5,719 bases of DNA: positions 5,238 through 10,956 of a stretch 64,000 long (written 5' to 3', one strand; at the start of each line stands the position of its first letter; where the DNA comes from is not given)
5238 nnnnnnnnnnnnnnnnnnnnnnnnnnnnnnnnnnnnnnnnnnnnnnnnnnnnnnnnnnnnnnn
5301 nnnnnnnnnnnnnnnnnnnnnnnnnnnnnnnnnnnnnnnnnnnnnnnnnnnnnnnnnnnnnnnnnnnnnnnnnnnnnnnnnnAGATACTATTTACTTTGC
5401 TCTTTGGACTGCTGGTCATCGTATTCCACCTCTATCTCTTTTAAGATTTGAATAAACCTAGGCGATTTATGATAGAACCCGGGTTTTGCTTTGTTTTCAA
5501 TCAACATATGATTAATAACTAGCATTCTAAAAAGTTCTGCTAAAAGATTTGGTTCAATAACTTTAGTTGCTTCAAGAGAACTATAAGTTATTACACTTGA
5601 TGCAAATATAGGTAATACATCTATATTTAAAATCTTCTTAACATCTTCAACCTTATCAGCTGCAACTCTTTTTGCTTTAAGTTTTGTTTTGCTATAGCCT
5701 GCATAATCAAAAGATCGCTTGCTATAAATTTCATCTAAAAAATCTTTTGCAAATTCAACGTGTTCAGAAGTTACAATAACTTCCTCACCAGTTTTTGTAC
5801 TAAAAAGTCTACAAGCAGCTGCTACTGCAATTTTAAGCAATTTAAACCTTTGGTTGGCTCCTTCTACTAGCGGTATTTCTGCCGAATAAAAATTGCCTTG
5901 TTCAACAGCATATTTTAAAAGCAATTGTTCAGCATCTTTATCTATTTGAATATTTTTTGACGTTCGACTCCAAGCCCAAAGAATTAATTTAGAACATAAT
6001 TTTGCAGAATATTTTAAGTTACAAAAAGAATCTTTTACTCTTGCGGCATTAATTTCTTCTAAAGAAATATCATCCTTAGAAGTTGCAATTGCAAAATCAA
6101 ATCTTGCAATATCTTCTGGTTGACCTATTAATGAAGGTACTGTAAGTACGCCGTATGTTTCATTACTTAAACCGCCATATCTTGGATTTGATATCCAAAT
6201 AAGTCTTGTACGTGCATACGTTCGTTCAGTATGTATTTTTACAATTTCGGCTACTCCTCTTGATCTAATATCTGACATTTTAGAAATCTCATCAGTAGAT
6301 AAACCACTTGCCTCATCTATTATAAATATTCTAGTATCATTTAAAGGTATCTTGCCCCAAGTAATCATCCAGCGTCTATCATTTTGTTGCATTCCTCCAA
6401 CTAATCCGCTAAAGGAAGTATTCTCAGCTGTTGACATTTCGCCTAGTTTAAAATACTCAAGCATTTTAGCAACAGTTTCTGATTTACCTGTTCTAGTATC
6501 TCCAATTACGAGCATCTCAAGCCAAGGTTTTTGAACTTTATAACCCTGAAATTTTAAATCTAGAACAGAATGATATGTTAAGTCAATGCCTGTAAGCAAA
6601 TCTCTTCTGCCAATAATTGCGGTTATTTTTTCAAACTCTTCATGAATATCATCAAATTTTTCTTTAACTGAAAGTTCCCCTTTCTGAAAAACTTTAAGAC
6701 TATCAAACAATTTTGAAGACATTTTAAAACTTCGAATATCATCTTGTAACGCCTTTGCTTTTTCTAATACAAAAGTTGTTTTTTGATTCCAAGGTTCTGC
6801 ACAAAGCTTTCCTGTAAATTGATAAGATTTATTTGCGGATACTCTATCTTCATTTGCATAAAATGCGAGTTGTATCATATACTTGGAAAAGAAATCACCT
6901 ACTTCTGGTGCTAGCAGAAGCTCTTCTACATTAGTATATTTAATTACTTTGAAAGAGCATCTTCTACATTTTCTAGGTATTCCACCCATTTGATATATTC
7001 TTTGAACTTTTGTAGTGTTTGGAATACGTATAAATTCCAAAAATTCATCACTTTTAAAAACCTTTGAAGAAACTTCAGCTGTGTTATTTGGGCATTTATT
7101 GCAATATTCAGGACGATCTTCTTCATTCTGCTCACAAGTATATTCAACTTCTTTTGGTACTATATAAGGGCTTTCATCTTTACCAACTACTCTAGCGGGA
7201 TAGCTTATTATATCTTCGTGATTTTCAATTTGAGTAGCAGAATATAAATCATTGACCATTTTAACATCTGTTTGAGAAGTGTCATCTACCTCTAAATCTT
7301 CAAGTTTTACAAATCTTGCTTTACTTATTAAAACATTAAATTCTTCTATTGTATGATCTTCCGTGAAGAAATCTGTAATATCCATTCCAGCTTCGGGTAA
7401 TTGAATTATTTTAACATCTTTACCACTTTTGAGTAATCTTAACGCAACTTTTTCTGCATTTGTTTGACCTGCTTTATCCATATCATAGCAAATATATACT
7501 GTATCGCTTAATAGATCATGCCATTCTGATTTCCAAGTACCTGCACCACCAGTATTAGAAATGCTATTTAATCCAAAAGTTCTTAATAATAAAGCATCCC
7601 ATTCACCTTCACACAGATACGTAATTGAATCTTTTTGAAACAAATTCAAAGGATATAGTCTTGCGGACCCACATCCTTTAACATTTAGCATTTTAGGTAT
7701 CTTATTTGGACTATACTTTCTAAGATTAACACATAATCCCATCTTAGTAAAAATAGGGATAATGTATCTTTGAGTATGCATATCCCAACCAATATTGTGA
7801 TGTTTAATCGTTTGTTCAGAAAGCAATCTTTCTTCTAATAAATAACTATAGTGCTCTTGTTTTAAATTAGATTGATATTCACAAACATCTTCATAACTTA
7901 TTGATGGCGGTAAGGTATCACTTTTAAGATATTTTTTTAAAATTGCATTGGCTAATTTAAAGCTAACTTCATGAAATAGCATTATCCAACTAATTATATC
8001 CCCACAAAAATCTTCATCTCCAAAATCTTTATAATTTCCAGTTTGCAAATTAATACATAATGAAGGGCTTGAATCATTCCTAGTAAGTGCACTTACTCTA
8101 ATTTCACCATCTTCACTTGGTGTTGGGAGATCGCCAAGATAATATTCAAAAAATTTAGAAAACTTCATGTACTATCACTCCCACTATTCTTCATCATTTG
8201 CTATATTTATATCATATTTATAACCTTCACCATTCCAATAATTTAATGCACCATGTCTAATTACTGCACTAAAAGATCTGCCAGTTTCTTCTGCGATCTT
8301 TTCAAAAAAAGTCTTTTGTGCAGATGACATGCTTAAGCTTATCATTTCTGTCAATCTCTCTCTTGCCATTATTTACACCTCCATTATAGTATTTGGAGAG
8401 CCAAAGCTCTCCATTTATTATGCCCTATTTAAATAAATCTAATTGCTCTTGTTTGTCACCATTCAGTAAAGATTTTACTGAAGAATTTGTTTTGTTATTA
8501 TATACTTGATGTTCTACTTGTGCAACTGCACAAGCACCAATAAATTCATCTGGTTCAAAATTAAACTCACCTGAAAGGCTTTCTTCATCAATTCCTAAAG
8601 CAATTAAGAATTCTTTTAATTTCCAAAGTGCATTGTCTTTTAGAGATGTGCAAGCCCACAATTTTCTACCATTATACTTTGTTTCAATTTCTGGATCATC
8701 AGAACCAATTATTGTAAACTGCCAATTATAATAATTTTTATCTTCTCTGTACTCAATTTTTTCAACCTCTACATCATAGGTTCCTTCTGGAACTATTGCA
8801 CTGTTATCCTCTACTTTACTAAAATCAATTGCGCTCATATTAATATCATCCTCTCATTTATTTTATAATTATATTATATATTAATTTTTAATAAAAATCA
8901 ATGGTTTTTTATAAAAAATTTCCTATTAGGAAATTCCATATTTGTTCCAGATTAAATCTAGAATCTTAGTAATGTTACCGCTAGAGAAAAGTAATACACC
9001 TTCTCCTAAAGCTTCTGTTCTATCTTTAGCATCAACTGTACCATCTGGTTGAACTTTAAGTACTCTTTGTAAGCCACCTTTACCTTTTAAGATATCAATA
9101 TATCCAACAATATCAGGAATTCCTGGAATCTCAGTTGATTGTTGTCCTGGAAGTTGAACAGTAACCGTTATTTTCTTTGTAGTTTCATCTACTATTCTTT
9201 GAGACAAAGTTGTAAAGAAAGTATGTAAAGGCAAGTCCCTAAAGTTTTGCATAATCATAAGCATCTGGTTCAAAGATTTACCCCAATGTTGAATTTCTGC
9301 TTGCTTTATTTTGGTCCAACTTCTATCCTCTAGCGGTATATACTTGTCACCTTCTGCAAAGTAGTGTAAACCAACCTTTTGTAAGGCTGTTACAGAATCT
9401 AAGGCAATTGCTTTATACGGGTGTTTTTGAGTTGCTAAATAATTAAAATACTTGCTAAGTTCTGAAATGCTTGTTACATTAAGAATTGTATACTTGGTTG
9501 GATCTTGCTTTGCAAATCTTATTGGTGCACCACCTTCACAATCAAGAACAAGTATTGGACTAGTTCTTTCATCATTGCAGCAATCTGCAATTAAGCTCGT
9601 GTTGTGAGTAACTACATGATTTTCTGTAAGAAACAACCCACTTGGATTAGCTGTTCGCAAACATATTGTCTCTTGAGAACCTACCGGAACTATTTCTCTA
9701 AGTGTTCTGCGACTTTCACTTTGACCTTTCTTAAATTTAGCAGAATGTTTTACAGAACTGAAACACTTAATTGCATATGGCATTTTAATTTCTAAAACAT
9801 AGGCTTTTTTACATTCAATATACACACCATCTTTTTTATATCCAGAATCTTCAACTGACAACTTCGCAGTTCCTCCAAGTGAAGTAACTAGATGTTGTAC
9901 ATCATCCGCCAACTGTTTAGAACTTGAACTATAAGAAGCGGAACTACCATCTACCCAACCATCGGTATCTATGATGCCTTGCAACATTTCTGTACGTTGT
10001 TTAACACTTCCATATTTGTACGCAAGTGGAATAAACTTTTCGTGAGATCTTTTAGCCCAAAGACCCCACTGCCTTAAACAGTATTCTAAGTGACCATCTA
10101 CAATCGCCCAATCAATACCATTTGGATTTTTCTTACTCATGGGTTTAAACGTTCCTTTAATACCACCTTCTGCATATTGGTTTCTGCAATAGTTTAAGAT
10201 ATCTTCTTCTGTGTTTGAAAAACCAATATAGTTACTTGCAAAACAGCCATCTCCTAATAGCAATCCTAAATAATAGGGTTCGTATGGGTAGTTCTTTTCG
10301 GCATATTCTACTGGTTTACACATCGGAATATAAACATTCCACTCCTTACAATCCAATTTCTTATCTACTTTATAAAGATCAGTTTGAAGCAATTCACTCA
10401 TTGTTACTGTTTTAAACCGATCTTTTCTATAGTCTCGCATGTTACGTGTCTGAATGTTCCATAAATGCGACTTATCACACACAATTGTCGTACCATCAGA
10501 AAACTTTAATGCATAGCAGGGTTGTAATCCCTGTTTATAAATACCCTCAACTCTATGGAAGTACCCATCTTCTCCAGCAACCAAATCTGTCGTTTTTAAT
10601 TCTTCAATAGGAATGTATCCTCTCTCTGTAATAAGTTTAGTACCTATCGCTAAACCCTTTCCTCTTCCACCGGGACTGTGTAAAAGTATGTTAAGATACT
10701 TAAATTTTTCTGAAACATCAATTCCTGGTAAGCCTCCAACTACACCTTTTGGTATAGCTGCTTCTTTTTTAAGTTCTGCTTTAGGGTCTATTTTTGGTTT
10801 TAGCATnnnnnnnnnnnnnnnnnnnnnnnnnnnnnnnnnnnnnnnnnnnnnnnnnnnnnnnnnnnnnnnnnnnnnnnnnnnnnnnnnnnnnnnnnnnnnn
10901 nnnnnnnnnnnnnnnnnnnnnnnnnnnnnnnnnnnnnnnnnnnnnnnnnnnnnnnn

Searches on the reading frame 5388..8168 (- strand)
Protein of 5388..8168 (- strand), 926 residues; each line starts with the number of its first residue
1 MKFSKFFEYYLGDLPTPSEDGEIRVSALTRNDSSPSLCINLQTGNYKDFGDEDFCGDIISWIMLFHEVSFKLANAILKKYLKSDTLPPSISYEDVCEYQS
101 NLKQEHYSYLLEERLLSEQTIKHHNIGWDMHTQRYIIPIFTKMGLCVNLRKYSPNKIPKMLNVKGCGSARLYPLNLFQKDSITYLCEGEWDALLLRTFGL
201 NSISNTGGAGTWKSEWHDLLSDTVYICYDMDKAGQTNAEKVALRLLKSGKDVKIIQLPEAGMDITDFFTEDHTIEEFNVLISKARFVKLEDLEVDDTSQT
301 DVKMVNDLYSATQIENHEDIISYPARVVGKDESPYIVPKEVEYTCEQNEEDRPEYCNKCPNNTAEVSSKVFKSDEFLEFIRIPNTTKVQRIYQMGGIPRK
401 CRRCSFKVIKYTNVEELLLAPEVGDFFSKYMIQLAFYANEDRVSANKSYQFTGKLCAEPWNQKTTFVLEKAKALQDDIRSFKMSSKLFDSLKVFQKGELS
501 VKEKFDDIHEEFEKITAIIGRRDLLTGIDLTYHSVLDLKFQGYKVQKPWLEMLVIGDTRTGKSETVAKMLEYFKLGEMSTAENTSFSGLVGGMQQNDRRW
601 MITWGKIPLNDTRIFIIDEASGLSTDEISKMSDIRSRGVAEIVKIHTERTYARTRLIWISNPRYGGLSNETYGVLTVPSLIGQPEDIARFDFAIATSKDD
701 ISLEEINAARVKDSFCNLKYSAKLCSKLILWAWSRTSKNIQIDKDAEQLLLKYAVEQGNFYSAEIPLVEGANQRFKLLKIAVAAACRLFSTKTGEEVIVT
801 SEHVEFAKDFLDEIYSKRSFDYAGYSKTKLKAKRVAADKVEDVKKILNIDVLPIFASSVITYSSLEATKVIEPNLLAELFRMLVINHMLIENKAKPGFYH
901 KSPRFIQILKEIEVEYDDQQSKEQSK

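Call 9: search_protein_families(library=phrogs, proteins=[window:5388-8168:-])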
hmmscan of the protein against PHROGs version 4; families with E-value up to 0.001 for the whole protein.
window:5388-8168:- (926 aa): 7 families
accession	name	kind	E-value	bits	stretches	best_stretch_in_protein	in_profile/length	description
phrog_18685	-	unknown function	2.2e-70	238.7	1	308-844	387-937/1028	-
phrog_47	-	DNA, RNA and nucleotide metabolism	1.4e-30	107.6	1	11-276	38-325/947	DNA primase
phrog_239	-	DNA, RNA and nucleotide metabolism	1.3e-16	61.7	1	30-295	51-322/801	DNA primase/helicase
phrog_6444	-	DNA, RNA and nucleotide metabolism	3.9e-11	43.4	1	181-283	260-365/577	DNA primase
phrog_6088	-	DNA, RNA and nucleotide metabolism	4.4e-11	42.9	1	181-299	188-313/772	DNA primase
phrog_849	-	DNA, RNA and nucleotide metabolism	1.2e-10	42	1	98-270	141-330/435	DNA primase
phrog_10371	-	DNA, RNA and nucleotide metabolism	2.7e-09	36.8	1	547-793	324-578/683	DNA helicase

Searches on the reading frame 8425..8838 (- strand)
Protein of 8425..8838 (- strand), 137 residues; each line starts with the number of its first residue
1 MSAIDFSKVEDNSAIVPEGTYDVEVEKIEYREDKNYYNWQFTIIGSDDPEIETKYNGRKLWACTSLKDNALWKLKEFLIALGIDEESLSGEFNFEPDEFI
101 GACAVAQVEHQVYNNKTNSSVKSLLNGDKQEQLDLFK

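Call 44: search_protein_families(library=pfam, max_evalue=0.001, proteins=[window:8425-8838:-])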
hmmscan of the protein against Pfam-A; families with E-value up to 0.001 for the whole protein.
window:8425-8838:- (137 aa): 1 family
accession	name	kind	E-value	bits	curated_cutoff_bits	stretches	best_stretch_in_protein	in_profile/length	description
PF05037.18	DUF669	-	1.4e-07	32.1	21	1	4-123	3-127/138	Protein of unknown function (DUF669)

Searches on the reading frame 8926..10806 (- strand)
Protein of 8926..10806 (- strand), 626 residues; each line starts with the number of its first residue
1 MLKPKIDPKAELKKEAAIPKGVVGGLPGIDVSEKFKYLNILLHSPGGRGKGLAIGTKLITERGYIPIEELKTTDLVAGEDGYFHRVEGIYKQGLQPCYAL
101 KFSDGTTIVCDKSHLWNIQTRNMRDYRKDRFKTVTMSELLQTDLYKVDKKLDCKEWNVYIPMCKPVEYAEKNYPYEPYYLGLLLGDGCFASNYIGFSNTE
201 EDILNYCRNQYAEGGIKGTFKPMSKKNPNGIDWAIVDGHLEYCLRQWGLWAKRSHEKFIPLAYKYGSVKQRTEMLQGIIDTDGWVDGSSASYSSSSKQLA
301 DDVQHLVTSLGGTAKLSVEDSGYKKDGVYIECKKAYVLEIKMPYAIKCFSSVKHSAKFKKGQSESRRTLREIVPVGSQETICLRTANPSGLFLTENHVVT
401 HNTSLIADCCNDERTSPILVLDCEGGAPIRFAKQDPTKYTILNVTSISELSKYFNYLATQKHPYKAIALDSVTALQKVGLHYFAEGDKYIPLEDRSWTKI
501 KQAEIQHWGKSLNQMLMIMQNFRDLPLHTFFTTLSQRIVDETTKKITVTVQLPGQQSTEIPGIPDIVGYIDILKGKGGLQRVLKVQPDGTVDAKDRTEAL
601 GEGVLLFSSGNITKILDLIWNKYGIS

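Call 9: search_protein_families(library=phrogs, proteins=[window:8926-10806:-])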
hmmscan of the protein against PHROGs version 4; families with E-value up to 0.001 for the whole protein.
window:8926-10806:- (626 aa): 7 families
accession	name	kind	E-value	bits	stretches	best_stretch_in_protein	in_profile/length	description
phrog_19299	-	head and packaging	5.3e-37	128.6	1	31-410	12-393/702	terminase large subunit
phrog_124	-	DNA, RNA and nucleotide metabolism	1.2e-28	101.6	1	403-621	57-259/382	Sak4-like ssDNA annealing protein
phrog_36964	-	head and packaging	2.1e-27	96.6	1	39-407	80-439/890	terminase large subunit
phrog_15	-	head and packaging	4.2e-21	76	1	37-296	65-319/1330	terminase large subunit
phrog_50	-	DNA, RNA and nucleotide metabolism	1.2e-15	58.6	1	39-186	75-213/570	DnaC-like helicase loader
phrog_510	-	DNA, RNA and nucleotide metabolism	1.1e-13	51.8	1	68-289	425-631/667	DNA primase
phrog_30356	-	DNA, RNA and nucleotide metabolism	3e-06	26.6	1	176-320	488-638/823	helicase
